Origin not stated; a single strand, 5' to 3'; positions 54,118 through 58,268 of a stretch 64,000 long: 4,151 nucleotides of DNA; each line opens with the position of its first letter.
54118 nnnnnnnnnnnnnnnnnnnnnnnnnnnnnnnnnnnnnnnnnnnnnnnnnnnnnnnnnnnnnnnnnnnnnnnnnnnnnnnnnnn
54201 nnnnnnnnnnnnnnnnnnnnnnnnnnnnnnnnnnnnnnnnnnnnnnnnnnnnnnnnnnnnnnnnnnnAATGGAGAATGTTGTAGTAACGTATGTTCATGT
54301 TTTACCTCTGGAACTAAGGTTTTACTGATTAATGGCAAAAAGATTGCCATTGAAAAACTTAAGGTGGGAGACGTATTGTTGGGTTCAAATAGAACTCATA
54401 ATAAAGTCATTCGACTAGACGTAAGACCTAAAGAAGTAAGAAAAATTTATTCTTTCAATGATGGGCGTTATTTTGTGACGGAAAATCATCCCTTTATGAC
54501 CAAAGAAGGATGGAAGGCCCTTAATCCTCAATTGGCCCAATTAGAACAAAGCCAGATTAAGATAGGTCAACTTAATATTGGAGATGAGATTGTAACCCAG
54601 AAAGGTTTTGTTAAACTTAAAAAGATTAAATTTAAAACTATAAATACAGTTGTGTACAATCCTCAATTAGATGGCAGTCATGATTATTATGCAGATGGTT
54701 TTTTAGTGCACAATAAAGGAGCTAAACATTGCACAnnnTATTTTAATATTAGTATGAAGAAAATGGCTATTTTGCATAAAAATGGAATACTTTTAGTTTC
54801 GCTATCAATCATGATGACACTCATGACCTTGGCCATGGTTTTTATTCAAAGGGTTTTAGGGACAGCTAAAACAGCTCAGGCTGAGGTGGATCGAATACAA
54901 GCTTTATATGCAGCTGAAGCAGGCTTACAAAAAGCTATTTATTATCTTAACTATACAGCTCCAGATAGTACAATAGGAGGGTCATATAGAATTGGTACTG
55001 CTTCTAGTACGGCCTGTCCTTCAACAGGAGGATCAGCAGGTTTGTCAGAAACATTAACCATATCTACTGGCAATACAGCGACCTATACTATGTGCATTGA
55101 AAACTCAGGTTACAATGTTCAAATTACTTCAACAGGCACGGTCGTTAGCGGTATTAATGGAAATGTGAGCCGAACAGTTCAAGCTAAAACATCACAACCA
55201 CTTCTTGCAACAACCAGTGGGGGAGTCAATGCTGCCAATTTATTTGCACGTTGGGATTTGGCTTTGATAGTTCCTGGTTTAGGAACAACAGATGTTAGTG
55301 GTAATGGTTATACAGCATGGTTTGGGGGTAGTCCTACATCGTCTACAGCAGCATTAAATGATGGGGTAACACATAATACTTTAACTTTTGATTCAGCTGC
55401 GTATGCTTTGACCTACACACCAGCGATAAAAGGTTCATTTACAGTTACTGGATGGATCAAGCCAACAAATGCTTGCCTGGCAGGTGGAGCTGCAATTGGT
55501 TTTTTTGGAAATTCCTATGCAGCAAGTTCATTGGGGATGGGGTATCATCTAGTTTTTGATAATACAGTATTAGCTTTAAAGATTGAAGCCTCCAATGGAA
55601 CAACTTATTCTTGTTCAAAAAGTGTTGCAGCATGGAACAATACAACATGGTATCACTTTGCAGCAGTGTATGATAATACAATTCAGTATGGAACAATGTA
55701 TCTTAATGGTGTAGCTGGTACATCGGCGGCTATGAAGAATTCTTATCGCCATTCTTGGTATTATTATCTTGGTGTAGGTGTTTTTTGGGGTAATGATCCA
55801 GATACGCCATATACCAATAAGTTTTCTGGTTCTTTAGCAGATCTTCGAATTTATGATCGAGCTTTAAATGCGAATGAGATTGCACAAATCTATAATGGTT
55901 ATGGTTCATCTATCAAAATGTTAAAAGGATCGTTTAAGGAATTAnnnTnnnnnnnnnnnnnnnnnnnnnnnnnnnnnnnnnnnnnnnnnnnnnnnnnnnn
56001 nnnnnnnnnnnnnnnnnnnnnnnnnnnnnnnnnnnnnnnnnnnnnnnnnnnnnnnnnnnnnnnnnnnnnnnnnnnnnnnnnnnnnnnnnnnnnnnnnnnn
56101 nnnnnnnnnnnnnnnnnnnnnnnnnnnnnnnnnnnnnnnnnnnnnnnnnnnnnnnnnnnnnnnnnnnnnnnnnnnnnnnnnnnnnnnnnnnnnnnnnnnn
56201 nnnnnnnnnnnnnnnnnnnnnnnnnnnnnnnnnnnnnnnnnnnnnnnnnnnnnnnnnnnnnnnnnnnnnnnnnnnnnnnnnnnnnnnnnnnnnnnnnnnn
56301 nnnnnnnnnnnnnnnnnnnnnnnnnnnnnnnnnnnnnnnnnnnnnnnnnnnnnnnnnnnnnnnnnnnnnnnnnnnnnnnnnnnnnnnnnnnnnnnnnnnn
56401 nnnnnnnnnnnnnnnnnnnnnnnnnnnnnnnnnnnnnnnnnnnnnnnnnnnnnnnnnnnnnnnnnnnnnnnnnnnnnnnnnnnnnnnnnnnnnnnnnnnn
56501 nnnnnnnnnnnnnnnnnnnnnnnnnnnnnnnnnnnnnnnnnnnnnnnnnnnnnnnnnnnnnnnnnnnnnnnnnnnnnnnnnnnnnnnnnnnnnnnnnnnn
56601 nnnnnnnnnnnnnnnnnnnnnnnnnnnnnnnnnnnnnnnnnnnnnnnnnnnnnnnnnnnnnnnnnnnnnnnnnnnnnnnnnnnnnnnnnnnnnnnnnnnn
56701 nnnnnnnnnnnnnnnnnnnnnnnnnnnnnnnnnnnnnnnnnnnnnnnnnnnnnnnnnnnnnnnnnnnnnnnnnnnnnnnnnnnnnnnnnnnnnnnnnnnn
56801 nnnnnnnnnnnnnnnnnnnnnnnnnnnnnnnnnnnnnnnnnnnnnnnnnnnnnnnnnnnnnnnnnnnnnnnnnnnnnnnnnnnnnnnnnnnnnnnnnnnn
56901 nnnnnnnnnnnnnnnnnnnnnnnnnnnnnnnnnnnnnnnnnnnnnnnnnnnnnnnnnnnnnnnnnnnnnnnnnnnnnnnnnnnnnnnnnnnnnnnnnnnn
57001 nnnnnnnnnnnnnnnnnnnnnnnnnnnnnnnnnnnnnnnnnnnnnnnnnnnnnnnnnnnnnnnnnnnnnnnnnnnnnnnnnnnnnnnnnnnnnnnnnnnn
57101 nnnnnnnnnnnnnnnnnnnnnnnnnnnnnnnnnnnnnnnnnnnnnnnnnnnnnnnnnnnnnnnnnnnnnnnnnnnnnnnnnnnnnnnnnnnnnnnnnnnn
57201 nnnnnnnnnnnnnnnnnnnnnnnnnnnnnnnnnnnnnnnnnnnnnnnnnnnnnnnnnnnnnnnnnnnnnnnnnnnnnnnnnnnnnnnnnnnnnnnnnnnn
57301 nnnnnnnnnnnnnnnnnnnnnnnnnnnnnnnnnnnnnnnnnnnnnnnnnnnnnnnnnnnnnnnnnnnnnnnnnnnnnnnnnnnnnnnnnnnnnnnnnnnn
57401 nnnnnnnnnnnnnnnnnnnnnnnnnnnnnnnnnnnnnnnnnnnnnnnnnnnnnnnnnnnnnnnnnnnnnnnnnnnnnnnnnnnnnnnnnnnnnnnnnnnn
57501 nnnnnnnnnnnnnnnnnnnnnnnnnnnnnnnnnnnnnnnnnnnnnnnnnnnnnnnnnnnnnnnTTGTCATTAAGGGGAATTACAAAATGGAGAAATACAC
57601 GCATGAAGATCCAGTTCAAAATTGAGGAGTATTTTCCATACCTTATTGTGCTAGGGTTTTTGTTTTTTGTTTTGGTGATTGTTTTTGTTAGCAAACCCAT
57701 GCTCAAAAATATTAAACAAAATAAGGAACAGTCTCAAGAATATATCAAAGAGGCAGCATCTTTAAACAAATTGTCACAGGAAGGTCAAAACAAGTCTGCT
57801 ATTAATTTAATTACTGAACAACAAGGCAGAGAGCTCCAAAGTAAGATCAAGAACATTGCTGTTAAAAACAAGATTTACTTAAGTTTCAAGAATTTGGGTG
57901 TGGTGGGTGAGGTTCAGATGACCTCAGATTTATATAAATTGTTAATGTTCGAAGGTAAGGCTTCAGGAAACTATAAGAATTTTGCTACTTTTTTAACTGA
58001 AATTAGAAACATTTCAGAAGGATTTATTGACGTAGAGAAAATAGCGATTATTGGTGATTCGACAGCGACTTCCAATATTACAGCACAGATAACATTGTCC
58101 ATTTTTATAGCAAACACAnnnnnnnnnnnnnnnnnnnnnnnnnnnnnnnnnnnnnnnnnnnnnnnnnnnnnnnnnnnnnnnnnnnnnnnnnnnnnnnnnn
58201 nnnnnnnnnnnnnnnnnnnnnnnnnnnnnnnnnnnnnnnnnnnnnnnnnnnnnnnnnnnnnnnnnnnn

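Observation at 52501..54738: Pilin-like protein with LamG domain, tandem Cys-rich modules and a C-terminal Hint (intein/hedgehog-type) autoprocessing domain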

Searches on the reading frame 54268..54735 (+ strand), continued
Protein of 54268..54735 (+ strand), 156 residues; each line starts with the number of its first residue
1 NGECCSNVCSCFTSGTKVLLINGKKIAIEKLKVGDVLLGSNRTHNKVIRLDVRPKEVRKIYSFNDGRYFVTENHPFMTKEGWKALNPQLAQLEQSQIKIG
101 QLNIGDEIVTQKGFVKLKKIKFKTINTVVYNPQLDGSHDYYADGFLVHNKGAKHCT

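Call 57: search_protein_families(library=pfam, proteins=[P0050, P0074, P0107, P0126, P0168, P0057, P0073, P0040, P0134, P0045], max_evalue=0.01)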
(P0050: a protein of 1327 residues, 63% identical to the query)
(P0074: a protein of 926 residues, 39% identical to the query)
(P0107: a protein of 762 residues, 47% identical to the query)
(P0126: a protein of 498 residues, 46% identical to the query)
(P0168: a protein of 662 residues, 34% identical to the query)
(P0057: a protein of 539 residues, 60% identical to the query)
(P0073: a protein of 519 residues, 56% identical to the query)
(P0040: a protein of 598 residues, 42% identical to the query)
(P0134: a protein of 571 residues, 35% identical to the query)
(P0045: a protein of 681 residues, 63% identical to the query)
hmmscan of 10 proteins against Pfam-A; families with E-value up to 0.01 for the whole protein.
P0050 (1327 aa): 7 families
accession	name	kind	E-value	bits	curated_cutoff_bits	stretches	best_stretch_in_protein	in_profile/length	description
PF00041.27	fn3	-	2.8e-57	191.3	25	5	296-376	2-82/84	Fibronectin type III domain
PF25059.1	FN3_DSCAM-DSCAML_C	-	6e-17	62.2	39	0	1006-1037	43-74/89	DSCAM/DSCAML C-terminal Fn3-like domain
PF05203.21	Hom_end_hint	-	2.8e-07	31.2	32.1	1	712-762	1-48/228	Hom_end-associated Hint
PF16656.11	Pur_ac_phosph_N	-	4.4e-07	30.8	30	0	304-365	8-83/93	Purple acid Phosphatase, N-terminal domain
PF10179.15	NDNF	-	0.0013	19.3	27.3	0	339-364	85-110/127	Neuron-derived neurotrophic factor, first Fn(III) domain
PF08334.16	T2SSG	-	0.0074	16.8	21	0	39-127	6-96/108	Type II secretion system (T2SS), protein G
PF04885.19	Stig1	-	0.01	16.8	24.1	0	212-253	43-84/85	Stigma-specific STIG1-like protein family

P0074 (926 aa): 7 families
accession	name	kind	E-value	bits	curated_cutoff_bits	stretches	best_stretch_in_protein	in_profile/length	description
PF14623.11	Vint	-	4.5e-14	53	27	2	785-864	1-77/166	Hint-domain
PF05203.21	Hom_end_hint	-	2.3e-13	51.1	32.1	2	597-633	1-38/228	Hom_end-associated Hint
PF07591.16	PT-HINT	-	1.4e-11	45.2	27.7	1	793-922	2-133/137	Pretoxin HINT domain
PF01079.26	Hint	-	5.2e-08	33.2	29.7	0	596-628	12-44/213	Hint module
PF13403.11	Hint_2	-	1.1e-06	29.5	28.4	0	785-839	1-54/147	Hint domain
PF07963.17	N_methyl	-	3.2e-05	23.8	21.2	1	26-48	2-24/27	Prokaryotic N-terminal methylation motif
PF14890.11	Intein_splicing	-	3.9e-05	23.9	35.8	1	801-925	81-155/155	Intein splicing domain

P0107 (762 aa): 5 families
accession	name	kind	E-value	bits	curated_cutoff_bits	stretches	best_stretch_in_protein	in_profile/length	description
PF05203.21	Hom_end_hint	-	1.1e-08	35.8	32.1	1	623-664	1-42/228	Hom_end-associated Hint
PF08517.17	AXH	-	1.4e-05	26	33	1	624-721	1-113/116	Ataxin-1 and HBP1 module (AXH)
PF17771.6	ADAMTS_CR_2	-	6.8e-05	23.6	27.3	0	377-401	45-69/69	ADAMTS cysteine-rich domain 2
PF07591.16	PT-HINT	-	0.0001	23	27.7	0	711-755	79-123/137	Pretoxin HINT domain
PF13403.11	Hint_2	-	0.003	18.4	28.4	0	623-667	2-45/147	Hint domain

P0126 (498 aa): 4 families
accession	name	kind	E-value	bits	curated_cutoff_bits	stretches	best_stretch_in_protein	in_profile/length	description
PF05203.21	Hom_end_hint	-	3.6e-09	37.4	32.1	1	360-404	1-45/228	Hom_end-associated Hint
PF14623.11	Vint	-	1.4e-05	25.4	27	1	359-431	1-71/166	Hint-domain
PF13403.11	Hint_2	-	0.0028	18.5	28.4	1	360-398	2-39/147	Hint domain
PF07591.16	PT-HINT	-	0.004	17.9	27.7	0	447-495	78-134/137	Pretoxin HINT domain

P0168 (662 aa): 9 families
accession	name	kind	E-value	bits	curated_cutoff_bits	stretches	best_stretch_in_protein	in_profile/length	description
PF07591.16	PT-HINT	-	6.5e-42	143.5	27.7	3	307-421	4-125/137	Pretoxin HINT domain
PF01079.26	Hint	-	3.3e-24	86.1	29.7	3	430-507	11-90/213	Hint module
PF05203.21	Hom_end_hint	-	6.8e-24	85.6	32.1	3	166-197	1-32/228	Hom_end-associated Hint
PF14623.11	Vint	-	2.2e-19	70.3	27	2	166-240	2-71/166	Hint-domain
PF14890.11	Intein_splicing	-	4e-16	59.6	35.8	2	305-393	1-105/155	Intein splicing domain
PF13403.11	Hint_2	-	4.4e-13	50.3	28.4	0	166-198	2-33/147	Hint domain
PF08517.17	AXH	-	5.4e-09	37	33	0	299-370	1-84/116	Ataxin-1 and HBP1 module (AXH)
PF13180.12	PDZ_2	-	0.0012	19.5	27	0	359-391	19-44/80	PDZ domain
PF17820.7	PDZ_6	-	0.0048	17.1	27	0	373-389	13-28/54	PDZ domain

P0057 (539 aa): 5 families
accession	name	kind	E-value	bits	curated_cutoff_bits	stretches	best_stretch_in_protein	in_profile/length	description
PF05203.21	Hom_end_hint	-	6.4e-08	33.3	32.1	1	383-433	1-48/228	Hom_end-associated Hint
PF13403.11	Hint_2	-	0.00066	20.5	28.4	0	383-421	2-39/147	Hint domain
PF14623.11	Vint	-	0.00095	19.4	27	0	382-455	1-71/166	Hint-domain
PF07591.16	PT-HINT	-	0.0028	18.3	27.7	0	468-518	75-125/137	Pretoxin HINT domain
PF08517.17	AXH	-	0.0053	17.7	33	0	448-482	80-113/116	Ataxin-1 and HBP1 module (AXH)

P0073 (519 aa): 2 families
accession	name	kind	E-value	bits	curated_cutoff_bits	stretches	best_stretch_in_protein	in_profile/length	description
PF05203.21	Hom_end_hint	-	8.1e-07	29.7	32.1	1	266-306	1-41/228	Hom_end-associated Hint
PF14623.11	Vint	-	0.00063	20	27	1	265-338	1-71/166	Hint-domain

P0040 (598 aa): 7 families
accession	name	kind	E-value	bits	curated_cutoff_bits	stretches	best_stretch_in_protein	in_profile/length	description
PF14623.11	Vint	-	1.8e-15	57.6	27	2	443-516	1-72/166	Hint-domain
PF01079.26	Hint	-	3.2e-12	46.9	29.7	2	248-294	3-49/213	Hint module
PF05203.21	Hom_end_hint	-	1.6e-11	45.1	32.1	2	258-296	1-40/228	Hom_end-associated Hint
PF08517.17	AXH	-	2.9e-11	44.3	33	1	502-542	73-113/116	Ataxin-1 and HBP1 module (AXH)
PF13403.11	Hint_2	-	2.4e-07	31.7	28.4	0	444-475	2-32/147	Hint domain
PF07811.17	TadE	-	2.8e-06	27.8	22.9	1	24-62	1-39/43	TadE-like protein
PF07591.16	PT-HINT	-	0.0019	18.9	27.7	0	530-582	77-128/137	Pretoxin HINT domain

P0134 (571 aa): 7 families
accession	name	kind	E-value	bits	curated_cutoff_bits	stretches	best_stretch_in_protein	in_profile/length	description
PF14623.11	Vint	-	4.9e-10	39.9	27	2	418-486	4-71/166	Hint-domain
PF05203.21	Hom_end_hint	-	7.5e-09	36.3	32.1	1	269-305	1-38/228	Hom_end-associated Hint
PF07811.17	TadE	-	4.8e-07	30.2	22.9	1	32-68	1-37/43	TadE-like protein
PF14890.11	Intein_splicing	-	3.1e-05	24.3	35.8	0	454-552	41-155/155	Intein splicing domain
PF07591.16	PT-HINT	-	0.00015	22.5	27.7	0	503-552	80-136/137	Pretoxin HINT domain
PF01079.26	Hint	-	0.0005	20.2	29.7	0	266-305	10-49/213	Hint module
PF13403.11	Hint_2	-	0.0018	19.1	28.4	0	269-307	2-40/147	Hint domain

P0045 (681 aa): 11 families
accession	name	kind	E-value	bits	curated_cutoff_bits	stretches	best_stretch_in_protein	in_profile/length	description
PF12947.13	EGF_3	-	4.2e-37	126.5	28.5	4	242-276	1-35/36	EGF domain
PF09479.16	Flg_new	-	6.3e-33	113.2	27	3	365-434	2-65/65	Listeria-Bacteroides repeat domain (List_Bact_rpt)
PF07645.21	EGF_CA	-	8.2e-24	84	27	4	115-154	1-43/43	Calcium-binding EGF domain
PF12662.13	cEGF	-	9.2e-24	83.4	26.6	4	139-159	2-24/24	Complement Clr-like EGF-like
PF05203.21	Hom_end_hint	-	2.1e-07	31.6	32.1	1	536-587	1-49/228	Hom_end-associated Hint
PF18998.6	Flg_new_2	-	2.2e-07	31.2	23.6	2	370-438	5-72/73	Divergent InlB B-repeat domain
PF12946.13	EGF_MSP1_1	-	5.2e-07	30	27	3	123-155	4-37/37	MSP1 EGF domain 1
PF14670.12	FXa_inhibition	-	1.6e-06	28.6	33.4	4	242-279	1-36/36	Coagulation Factor Xa inhibitory site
PF00008.33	EGF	-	2.4e-06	28.1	21.5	3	242-273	1-31/32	EGF-like domain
PF14623.11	Vint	-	0.00017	21.9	27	1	535-609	1-72/166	Hint-domain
PF07591.16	PT-HINT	-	0.00046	20.9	27.7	0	545-589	70-113/137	Pretoxin HINT domain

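Call 58: search_solved_structures(query=A2, max_evalue=0.001, show_alignments=1)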
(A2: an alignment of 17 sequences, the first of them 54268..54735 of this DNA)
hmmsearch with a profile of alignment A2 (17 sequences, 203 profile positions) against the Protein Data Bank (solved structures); distinct sequences matched with E-value up to 0.001: 25.
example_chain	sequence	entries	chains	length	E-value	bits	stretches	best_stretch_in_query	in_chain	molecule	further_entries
6tmm_AAA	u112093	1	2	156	1.2e-15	60.8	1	31-170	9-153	NAD(P)(+)--arginine ADP-ribosyltransferase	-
6y75_A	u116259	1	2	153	1.2e-15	60.8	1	31-170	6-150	NAD(P)(+)--arginine ADP-ribosyltransferase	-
6tmm_BBB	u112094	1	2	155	1.2e-15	60.7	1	31-170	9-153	NAD(P)(+)--arginine ADP-ribosyltransferase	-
6y75_B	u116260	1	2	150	2.1e-15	60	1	31-168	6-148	NAD(P)(+)--arginine ADP-ribosyltransferase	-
2lwy_A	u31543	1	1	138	5.9e-11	45.4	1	115-168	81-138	BACTERIAL INTEIN-LIKE DOMAIN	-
6qaz_A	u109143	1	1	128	1e-09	41.4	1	45-168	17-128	cyanophage-like gp41-1 intein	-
6riz_A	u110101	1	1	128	2.1e-08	37.1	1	45-168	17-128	gp41-1 intein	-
8w20_A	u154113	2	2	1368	1.1e-07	34.7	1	24-170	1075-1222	Intein C-terminal splicing domain-containing protein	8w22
4j2j_A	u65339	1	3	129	2.3e-07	33.7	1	32-128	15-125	Ataxin-1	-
1oa8_A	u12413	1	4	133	5.3e-07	32.5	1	32-128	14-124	ATAXIN-1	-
2m41_B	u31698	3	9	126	5.3e-07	32.5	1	32-128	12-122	Ataxin-1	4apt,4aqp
4j2l_A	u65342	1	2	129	6e-07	32.3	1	32-128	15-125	Ataxin-1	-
1gpp_A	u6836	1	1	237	3.1e-06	30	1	29-80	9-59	ENDONUCLEASE PI-SCEI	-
9cop_A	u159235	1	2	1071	3.2e-06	30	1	25-80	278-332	V-type proton ATPase catalytic subunit A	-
6mwy_A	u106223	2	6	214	2.1e-05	27.3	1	11-72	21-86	Pre-mRNA-processing-splicing factor 8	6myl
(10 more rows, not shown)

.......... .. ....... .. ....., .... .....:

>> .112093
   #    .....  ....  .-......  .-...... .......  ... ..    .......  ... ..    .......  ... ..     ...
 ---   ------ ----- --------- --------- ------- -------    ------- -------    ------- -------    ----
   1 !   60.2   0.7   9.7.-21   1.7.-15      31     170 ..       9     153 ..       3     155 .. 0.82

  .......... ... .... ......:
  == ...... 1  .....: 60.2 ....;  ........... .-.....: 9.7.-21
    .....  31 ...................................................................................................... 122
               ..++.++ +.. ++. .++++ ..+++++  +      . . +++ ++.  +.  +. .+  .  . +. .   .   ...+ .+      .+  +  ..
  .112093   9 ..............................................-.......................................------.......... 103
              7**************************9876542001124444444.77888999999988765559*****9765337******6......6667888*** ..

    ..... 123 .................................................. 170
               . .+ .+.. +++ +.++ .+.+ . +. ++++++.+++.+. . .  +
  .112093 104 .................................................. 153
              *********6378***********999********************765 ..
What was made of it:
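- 54298..54714 (+): Hint domain of bacterial-intein-like type, aa 600-738. Cys600 is at 54298-54300, Thr660 at 54478-54480, His663 at 54487-54489, His737 at 54709-54711 and Asn738 at 54712-54714. Profile hit to BUBL BIL2, E 1.2e-15 (call 58).
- On HINT (Hedgehog/intein) superfamily: A profile of 17 sequences matches solved BILs at E 1.2e-15 and 5.9e-11 and the gp41-1 intein at E 1e-9 (call 58).
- Profile E 1.2e-15 to BUBL BIL2 and 5.9e-11 to the C. thermocellum BIL (call 58).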

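Call 65: find_related_loci(query=A2, collection=metagenome_contigs, flank=10000)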
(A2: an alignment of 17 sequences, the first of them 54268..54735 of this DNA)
Query A2 (156 aa) in metagenome_contigs; peptide patterns used: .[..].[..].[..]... (x = any residue, [..] = any of these).
364 stretches matched a pattern; 305 encode a relative of the query (tblastn E <= 1e-3); the best 80 are kept; 79 distinct loci.
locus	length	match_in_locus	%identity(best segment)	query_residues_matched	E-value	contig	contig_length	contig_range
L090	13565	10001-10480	61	1-156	3e-64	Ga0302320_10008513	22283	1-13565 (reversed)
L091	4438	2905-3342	64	6-150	5e-64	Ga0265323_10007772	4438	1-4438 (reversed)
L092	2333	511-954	61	4-150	2e-61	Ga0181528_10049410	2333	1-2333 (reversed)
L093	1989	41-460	63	11-149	4e-60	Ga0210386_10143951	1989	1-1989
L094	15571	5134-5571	61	5-149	1e-57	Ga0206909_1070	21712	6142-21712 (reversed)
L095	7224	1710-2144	61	9-150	6e-57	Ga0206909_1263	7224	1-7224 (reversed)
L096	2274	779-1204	61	11-152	3e-57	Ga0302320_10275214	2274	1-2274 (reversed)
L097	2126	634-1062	59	11-149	2e-56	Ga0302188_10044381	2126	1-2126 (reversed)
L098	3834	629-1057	59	8-149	1e-54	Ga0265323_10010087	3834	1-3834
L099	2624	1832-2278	56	8-155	4e-54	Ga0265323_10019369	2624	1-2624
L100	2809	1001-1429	56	9-150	8e-54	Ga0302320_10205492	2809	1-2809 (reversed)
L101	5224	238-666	59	11-149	2e-53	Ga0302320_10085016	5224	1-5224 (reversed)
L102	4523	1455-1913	54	1-149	3e-52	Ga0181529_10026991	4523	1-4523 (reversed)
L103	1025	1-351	65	34-149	1e-50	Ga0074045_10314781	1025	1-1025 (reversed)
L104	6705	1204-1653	49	3-151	4e-40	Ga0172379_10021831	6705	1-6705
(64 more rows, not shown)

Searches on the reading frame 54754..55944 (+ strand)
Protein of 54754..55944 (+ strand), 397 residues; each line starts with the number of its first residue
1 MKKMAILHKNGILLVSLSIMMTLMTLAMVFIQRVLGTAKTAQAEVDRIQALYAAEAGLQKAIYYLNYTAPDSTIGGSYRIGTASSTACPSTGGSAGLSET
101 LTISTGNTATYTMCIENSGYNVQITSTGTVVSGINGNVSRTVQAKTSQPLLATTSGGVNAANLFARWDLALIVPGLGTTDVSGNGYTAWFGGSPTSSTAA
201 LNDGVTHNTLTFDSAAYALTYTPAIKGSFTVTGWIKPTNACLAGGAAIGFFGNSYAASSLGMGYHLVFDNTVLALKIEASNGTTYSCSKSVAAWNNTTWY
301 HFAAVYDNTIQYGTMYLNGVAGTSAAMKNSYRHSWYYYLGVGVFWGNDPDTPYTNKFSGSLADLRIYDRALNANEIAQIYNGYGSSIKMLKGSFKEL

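Call 3: search_protein_families(library=pfam, proteins=[window:54754-55944:+], max_evalue=1)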
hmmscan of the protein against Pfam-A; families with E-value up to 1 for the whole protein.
window:54754-55944:+ (397 aa): 3 families
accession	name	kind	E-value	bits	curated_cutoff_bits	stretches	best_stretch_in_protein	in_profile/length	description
PF13385.13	Laminin_G_3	-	7.3e-19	68.8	27.6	1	224-377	13-151/151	Concanavalin A-like lectin/glucanases superfamily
PF14341.11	PilX_N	-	0.0091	16.4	25.5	1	14-58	5-50/51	PilX N-terminal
PF22425.1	ORF126-like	-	0.14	12.5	27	1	270-321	56-102/116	Hypothetical protein ORF126-like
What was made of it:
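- Checked: The neighbouring gene 54754-55947 is a PilX-like protein with a LamG domain (E 7e-19, call 3).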

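Call 4: search_protein_families(library=ncbifam, proteins=[window:54754-55944:+], max_evalue=1)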
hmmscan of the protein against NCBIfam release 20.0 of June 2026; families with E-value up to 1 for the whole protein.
window:54754-55944:+ (397 aa): 2 families
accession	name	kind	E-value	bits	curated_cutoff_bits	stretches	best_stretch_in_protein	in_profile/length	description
NF052521.1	TafC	equivalog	3.1e-05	23.2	410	1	270-382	259-362/373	TafC family fimbrial protein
NF041014.1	pilin_ComGG_2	equivalog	0.022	15.4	40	1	9-60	4-55/101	competence type IV pilus minor pilin ComGG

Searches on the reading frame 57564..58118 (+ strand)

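Call 3: search_protein_families(library=pfam, proteins=[window:57564-58118:+], max_evalue=1)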
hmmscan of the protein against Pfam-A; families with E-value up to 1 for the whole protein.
window:57564-58118:+ (185 aa): 6 families
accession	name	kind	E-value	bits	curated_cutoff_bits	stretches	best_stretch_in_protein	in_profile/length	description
PF09795.14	ATG31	-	0.016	15.7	25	1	85-133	45-98/156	Autophagy-related protein 31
PF24871.1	Piezo_TM1-24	-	0.017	14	28.8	1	6-97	271-361/682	Piezo TM1-24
PF01594.21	AI-2E_transport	-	0.027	14.1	34.3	1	27-101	56-135/327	AI-2E family transporter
PF11070.13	DUF2871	-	0.038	14.7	27.4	1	4-56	23-73/134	Protein of unknown function (DUF2871)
PF25184.1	YxzE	-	0.057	14.9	40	1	27-66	3-35/65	YxzE-like putative bacteriocin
PF05837.17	CENP-H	-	0.095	13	29.9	1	44-103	82-141/202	Centromere protein H (CENP-H)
